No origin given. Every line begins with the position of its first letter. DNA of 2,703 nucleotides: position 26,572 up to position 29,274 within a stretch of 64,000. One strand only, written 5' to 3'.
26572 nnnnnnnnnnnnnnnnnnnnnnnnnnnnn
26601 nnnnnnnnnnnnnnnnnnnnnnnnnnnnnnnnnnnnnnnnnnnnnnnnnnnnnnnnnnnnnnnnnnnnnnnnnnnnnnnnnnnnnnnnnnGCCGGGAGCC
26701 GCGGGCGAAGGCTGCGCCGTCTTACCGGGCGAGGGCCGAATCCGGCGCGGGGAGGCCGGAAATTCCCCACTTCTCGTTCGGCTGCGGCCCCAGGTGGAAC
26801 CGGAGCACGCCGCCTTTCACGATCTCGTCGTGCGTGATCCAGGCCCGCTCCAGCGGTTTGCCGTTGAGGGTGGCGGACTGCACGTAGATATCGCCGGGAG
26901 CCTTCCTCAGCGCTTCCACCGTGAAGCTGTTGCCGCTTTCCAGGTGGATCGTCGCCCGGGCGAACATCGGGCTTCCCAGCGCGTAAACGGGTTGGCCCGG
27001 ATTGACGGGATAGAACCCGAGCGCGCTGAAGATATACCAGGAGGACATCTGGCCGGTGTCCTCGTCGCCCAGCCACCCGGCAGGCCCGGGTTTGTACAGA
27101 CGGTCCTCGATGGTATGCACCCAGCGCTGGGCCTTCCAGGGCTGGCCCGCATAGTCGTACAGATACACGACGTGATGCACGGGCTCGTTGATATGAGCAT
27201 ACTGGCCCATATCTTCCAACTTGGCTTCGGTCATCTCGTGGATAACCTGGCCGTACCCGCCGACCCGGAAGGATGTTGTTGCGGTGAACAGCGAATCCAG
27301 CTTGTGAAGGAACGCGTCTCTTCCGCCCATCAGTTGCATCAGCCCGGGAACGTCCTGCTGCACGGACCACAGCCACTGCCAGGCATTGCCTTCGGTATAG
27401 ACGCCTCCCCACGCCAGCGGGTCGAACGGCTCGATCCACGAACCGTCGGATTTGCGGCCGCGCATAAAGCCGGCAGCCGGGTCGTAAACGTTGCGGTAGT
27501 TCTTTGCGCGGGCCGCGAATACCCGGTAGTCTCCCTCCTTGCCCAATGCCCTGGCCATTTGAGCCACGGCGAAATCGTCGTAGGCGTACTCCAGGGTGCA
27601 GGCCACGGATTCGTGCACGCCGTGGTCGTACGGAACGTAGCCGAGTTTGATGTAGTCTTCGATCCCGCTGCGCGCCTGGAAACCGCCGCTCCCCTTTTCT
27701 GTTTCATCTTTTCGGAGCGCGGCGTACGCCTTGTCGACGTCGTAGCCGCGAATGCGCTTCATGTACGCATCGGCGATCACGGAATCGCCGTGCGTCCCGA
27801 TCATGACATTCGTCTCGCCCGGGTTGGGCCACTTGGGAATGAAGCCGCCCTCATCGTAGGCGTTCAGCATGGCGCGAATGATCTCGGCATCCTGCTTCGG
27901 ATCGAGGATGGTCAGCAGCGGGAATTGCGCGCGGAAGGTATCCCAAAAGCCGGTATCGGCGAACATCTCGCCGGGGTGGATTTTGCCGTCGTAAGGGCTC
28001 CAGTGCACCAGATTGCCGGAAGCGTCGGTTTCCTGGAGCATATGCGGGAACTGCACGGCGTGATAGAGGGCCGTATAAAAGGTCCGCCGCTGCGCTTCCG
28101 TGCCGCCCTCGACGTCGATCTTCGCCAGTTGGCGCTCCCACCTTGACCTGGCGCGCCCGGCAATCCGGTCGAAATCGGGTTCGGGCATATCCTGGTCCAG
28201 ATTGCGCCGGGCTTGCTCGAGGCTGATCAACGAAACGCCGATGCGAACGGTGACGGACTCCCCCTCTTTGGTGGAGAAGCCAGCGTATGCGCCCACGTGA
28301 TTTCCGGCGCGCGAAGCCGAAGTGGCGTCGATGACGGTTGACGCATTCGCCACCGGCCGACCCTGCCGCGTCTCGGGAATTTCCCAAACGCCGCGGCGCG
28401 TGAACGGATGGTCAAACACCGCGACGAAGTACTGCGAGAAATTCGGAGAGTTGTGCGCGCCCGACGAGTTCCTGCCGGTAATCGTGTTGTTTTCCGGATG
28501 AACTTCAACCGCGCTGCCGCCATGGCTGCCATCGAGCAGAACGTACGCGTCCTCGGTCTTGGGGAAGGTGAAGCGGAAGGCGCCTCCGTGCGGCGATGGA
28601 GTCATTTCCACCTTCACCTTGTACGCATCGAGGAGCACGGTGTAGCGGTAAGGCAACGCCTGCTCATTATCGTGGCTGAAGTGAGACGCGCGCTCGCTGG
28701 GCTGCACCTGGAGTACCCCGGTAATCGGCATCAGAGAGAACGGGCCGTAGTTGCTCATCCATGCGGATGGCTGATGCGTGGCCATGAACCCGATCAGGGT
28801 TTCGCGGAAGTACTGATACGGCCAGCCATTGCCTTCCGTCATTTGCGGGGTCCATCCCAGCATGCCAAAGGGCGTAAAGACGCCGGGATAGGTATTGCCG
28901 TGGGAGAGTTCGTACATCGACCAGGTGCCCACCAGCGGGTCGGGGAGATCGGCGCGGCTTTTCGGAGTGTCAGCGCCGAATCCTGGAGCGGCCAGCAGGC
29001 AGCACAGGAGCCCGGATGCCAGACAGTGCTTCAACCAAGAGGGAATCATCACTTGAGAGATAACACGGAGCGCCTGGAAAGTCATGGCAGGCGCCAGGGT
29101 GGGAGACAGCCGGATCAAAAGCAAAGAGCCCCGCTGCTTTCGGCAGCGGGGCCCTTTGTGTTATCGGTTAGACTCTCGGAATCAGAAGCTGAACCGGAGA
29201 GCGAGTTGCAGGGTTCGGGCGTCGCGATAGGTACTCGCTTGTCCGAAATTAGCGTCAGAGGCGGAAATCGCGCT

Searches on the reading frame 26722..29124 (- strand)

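Call 9: search_protein_families(library=pfam, proteins=[window:26722-29124:-], max_evalue=0.001)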
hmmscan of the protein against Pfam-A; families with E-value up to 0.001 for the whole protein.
window:26722-29124:- (800 aa): 2 families
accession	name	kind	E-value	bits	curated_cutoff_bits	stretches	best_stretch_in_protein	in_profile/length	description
PF07971.18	Glyco_hydro_92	-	2e-179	597.9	24.6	1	304-779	1-463/464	Glycosyl hydrolase family 92 catalytic domain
PF17678.7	Glyco_hydro_92N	-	8.2e-60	203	34.5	1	62-298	3-236/236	Glycosyl hydrolase family 92 N-terminal domain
